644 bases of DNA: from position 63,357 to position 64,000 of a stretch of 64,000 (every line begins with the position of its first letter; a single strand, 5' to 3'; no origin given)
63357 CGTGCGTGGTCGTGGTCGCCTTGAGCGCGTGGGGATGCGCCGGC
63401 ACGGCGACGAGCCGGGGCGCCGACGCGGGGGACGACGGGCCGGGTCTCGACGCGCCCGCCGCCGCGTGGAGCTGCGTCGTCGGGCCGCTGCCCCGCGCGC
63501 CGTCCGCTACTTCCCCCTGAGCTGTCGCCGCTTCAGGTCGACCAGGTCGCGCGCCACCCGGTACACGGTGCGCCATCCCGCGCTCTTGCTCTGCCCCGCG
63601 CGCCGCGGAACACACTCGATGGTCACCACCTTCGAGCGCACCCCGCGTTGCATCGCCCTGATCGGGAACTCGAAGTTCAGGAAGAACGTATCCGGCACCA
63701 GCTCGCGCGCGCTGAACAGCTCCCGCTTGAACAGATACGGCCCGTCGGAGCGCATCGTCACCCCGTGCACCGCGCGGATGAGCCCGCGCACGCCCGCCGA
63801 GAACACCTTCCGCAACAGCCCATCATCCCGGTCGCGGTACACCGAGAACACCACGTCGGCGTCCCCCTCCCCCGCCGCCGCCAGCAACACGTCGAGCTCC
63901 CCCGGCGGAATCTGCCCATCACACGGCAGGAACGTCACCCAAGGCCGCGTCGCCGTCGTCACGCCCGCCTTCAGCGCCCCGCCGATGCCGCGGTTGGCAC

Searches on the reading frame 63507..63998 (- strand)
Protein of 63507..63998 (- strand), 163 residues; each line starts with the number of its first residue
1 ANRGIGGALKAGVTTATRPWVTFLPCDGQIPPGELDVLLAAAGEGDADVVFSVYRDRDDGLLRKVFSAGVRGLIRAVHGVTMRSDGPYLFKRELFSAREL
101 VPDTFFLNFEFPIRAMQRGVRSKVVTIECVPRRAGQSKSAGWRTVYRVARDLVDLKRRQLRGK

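Call 9: search_protein_families(library=pfam, proteins=[window:63507-63998:-], max_evalue=0.01)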
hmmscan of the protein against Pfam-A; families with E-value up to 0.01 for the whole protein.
window:63507-63998:- (163 aa): 2 families
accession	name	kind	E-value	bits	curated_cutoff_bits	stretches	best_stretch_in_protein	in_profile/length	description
PF00535.33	Glycos_transf_2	-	4.1e-08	33.8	23.3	1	2-63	63-124/168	Glycosyl transferase family 2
PF12804.13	NTP_transf_3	-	4.9e-05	24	27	1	2-79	69-146/160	MobA-like NTP transferase domain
